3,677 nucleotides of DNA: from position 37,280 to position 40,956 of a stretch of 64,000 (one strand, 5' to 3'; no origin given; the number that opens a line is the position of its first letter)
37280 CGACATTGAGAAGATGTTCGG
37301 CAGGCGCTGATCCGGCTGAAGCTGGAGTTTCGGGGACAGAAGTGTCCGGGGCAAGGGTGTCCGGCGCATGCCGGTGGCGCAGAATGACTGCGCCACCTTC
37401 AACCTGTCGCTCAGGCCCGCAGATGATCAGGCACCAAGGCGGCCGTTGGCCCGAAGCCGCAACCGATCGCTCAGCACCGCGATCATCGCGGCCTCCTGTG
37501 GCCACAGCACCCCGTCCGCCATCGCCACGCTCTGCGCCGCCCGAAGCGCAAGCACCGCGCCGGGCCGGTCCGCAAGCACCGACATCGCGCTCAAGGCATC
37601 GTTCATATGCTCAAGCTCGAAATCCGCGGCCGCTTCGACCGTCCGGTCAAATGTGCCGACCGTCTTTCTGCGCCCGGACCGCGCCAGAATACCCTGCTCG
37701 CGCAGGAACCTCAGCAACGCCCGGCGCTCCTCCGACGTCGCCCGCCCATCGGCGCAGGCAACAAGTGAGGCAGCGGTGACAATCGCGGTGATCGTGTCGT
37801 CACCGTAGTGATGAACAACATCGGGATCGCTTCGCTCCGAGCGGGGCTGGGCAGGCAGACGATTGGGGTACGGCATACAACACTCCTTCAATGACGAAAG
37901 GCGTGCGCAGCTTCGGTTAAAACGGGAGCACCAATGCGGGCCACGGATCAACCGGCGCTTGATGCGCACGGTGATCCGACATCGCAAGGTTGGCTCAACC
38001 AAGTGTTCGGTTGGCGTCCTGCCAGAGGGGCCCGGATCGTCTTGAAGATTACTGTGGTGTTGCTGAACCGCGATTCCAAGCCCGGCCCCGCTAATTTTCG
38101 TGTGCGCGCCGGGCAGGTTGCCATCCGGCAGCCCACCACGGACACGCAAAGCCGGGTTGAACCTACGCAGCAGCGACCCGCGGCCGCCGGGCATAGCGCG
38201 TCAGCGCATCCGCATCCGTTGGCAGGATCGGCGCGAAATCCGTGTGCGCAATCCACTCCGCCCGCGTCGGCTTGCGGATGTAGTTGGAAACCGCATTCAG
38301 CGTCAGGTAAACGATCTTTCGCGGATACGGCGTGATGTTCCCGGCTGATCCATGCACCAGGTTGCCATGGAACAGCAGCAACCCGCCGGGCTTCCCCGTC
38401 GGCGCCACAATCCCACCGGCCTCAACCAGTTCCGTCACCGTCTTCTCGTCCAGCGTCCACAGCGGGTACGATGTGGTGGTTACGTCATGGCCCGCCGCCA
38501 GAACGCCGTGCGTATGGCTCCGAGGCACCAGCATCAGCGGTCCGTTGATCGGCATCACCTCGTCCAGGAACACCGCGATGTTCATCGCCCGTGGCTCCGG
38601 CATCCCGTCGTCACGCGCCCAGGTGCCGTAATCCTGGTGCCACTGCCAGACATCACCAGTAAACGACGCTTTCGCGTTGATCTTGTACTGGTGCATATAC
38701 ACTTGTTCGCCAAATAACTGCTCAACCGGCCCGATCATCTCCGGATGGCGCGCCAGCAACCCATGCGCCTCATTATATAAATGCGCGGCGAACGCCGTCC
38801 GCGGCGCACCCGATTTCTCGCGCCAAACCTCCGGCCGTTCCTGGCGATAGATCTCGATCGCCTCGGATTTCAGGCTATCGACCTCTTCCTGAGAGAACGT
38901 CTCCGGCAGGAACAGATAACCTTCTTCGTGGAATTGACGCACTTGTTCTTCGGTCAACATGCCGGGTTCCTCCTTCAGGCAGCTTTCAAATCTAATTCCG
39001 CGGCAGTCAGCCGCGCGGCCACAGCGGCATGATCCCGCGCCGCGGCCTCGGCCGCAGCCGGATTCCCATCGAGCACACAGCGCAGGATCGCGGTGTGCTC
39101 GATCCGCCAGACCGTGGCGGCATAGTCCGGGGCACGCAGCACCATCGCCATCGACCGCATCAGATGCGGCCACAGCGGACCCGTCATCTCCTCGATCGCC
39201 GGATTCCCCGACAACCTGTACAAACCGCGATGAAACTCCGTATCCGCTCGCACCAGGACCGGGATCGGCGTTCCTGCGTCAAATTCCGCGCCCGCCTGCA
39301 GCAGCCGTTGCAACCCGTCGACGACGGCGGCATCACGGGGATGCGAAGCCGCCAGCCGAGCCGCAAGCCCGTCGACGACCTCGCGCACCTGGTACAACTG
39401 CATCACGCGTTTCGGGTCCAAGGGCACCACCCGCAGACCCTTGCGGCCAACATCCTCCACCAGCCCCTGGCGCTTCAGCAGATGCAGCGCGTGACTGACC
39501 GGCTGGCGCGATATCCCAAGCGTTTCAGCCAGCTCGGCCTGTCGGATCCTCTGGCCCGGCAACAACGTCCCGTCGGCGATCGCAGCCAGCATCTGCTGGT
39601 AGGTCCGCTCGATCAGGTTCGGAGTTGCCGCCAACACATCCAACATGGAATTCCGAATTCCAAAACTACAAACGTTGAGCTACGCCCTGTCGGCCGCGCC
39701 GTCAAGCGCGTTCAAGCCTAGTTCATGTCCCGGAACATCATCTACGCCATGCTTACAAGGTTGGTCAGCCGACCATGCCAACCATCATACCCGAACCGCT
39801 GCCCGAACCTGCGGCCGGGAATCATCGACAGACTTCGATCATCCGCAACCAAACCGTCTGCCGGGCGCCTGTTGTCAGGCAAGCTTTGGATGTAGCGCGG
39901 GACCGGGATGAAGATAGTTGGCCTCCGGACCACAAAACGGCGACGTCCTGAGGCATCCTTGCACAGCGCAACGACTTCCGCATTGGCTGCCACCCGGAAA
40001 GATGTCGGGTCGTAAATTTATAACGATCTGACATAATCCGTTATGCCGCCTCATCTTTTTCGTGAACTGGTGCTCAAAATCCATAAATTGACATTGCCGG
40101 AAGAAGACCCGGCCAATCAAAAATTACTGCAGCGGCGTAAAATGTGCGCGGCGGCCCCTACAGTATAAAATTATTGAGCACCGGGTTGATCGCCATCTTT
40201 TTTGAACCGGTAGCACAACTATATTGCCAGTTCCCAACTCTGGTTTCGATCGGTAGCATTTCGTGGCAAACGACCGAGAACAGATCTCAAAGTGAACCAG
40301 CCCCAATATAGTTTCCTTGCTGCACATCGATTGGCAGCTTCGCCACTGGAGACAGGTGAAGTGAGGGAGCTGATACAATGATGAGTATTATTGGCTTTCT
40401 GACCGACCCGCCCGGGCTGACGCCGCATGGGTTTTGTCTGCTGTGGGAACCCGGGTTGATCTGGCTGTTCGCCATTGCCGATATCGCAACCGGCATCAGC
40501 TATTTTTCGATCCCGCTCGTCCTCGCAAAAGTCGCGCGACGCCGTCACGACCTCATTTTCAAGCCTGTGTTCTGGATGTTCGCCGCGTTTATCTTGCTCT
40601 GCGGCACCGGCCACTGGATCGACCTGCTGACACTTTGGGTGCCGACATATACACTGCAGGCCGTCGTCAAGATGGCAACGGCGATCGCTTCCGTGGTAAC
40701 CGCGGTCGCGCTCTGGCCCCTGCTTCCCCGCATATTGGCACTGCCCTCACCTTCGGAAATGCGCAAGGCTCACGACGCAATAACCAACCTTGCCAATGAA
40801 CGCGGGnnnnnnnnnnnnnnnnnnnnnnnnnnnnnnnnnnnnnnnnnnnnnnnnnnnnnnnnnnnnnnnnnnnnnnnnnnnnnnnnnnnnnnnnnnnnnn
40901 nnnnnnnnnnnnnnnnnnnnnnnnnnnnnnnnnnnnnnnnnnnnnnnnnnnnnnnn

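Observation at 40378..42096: Putative bacterial ethylene receptor wired directly to a hybrid kinase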

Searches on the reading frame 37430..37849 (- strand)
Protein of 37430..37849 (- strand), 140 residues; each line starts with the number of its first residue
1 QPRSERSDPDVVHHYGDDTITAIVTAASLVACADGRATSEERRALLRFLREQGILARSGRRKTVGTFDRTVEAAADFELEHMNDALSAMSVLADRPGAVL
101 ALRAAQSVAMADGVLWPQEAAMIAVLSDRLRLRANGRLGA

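Call 40: search_protein_families(library=pfam, proteins=[window:37430-37849:-], max_evalue=0.001)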
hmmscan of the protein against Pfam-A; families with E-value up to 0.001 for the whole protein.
window:37430-37849:- (140 aa): 1 family
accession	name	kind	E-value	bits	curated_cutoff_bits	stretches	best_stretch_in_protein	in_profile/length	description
PF05099.18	TerB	-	3.7e-09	37.3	24.4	1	22-133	3-109/118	Tellurite resistance protein TerB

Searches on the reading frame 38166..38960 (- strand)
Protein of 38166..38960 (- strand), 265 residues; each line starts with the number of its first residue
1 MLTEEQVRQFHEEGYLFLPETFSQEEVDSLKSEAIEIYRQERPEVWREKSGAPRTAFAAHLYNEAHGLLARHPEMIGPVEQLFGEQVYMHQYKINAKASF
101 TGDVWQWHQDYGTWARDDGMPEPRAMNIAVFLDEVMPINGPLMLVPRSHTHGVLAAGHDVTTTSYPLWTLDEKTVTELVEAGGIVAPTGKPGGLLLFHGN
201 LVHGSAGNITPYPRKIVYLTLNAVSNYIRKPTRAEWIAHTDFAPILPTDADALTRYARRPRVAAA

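Call 40: search_protein_families(library=pfam, proteins=[window:38166-38960:-], max_evalue=0.001)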
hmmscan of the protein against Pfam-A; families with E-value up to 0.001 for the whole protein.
window:38166-38960:- (265 aa): 1 family
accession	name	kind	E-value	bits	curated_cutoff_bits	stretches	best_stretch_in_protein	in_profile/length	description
PF05721.19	PhyH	-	1.9e-32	113.7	22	1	10-215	1-212/213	Phytanoyl-CoA dioxygenase (PhyH)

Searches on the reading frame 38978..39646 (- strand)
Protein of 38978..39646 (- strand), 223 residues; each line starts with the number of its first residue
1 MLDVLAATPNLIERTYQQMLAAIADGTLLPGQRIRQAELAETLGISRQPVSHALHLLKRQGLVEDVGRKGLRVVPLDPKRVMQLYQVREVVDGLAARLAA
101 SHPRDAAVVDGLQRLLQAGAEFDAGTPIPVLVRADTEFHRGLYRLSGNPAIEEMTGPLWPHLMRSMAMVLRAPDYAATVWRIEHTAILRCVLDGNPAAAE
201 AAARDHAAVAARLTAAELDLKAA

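Call 40: search_protein_families(library=pfam, proteins=[window:38978-39646:-], max_evalue=0.001)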
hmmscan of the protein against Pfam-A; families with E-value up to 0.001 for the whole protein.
window:38978-39646:- (223 aa): 7 families
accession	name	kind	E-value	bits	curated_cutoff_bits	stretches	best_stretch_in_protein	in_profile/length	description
PF07729.17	FCD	-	1.9e-22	80.4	24.3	1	83-207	1-123/125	FCD domain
PF00392.27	GntR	-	1.9e-13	50.3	27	1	12-73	2-64/64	Bacterial regulatory proteins, gntR family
PF13545.12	HTH_Crp_2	-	1e-07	32.2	27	1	33-78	22-64/70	Crp-like helix-turn-helix domain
PF12802.13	MarR_2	-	6.8e-07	29.8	27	1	30-64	18-51/61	MarR family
PF13412.12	HTH_24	-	6.3e-05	22.9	21.9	1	33-64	17-48/48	Winged helix-turn-helix DNA-binding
PF01325.25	Fe_dep_repress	-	0.00057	20.5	26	0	34-71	23-60/60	Iron dependent repressor, N-terminal DNA binding domain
PF07336.16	ABATE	-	0.0006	20.9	24.4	1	53-171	28-128/130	Putative stress-induced transcription regulator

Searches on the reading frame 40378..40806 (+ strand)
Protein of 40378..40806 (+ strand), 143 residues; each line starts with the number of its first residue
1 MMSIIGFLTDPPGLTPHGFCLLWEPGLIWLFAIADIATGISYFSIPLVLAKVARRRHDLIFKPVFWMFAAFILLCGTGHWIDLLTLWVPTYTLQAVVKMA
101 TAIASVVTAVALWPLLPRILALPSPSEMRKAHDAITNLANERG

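Call 12: search_solved_structures(query=window:40378-40806:+, max_evalue=10, show_alignments=2)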
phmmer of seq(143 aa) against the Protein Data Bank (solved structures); distinct sequences matched with E-value up to 10: 0.

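Call 50: search_dna_similar(query=window:40378-40782:+, collection=plasmids, mode=protein, max_rows=40, rows=spread)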
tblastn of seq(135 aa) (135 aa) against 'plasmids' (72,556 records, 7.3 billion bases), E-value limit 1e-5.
Records with a match: 19; places in all: 23; records where one place covers at least 80% of the query: 19.
Best place of each record, by identity: 60-80% 1; <60% 18.
By first word of the organism name: Azospirillum 7; Acaryochloris 3; Rhodovastum 2; Novosphingobium 2; Kovacikia 1; Eleftheria 1; Blastomonas 1; Rhizobium 1; Pseudanabaena 1.
By predicted mobility (MOB-suite, as given by PLSDB): non-mobilizable 11; mobilizable 5; conjugative 3.
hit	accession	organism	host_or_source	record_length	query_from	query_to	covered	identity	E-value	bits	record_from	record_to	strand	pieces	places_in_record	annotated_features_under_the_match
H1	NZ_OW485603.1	Rhodovastum atsumiense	-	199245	4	135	98%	62.9%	8e-42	153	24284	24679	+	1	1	PAS domain-containing protein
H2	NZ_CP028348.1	Novosphingobium sp. THN1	cell culture,surface water of Lake Taihu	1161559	13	133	90%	57.0%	4e-31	123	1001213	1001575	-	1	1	record has no annotation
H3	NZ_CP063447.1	Novosphingobium sp. ES2-1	mixed culture,activated sludge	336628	13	133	90%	56.2%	7e-32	125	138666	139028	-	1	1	ATP-binding protein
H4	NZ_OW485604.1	Rhodovastum atsumiense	-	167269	12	135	92%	52.4%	2e-32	126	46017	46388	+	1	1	PAS domain S-box protein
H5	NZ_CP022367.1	Azospirillum sp. TSH58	single cell,paddy soils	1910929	10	135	93%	46.8%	8e-26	107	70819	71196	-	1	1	record has no annotation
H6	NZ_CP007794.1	Azospirillum argentinense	Triticum aestivum L.,Root,wheat ...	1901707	10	135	93%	46.8%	1e-25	107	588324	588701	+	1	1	record has no annotation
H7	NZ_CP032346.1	Azospirillum brasilense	soil sample,Agricultural field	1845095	10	135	93%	46.8%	1e-25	107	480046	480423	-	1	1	record has no annotation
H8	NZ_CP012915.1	Azospirillum brasilense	Digitaria eriantha,microbe,root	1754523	10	135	93%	46.0%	2e-25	107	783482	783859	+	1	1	none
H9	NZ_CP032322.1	Azospirillum argentinense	soil sample,Agricultural field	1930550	10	135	93%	46.0%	2e-25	106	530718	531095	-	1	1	record has no annotation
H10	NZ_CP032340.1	Azospirillum brasilense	soil sample,Agricultural field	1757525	10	135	93%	46.0%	3e-25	106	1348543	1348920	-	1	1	none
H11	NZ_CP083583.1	Kovacikia minuta CCNUW1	cell culture,fresh water lake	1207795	1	132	98%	43.2%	3e-22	97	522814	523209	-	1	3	record has no annotation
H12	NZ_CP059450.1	Azospirillum brasilense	Prokaryotes,soil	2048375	10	135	93%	45.2%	3e-25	106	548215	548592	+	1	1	none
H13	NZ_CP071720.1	Acaryochloris sp. 'Moss Beach'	culture,intertidal zone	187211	8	135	95%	40.6%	1e-22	99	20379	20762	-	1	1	none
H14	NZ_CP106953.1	Eleftheria terrae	soil sample,soil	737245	14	131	87%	43.2%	4e-20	92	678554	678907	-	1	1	ATP-binding protein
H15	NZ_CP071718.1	Acaryochloris sp. 'Moss Beach'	culture,intertidal zone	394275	8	135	95%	39.1%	2e-22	99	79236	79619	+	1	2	none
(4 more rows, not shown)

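Call 51: get_annotated_region(hit=H8, flank=3000)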
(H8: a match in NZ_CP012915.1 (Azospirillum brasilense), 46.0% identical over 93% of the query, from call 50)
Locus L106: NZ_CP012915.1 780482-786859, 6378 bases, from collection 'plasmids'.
description: Azospirillum brasilense strain Sp 7 plasmid ABSP7_p1, complete sequence
organism: Azospirillum brasilense (NCBI taxid 192)
taxonomy: Bacteria; Pseudomonadota; Alphaproteobacteria; Rhodospirillales; Azospirillaceae; Azospirillum; Azospirillum brasilense
host: -; source: Digitaria eriantha,microbe,root; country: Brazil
typing (MOB-suite, as given by PLSDB): non-mobilizable; replicon rep_cluster_622
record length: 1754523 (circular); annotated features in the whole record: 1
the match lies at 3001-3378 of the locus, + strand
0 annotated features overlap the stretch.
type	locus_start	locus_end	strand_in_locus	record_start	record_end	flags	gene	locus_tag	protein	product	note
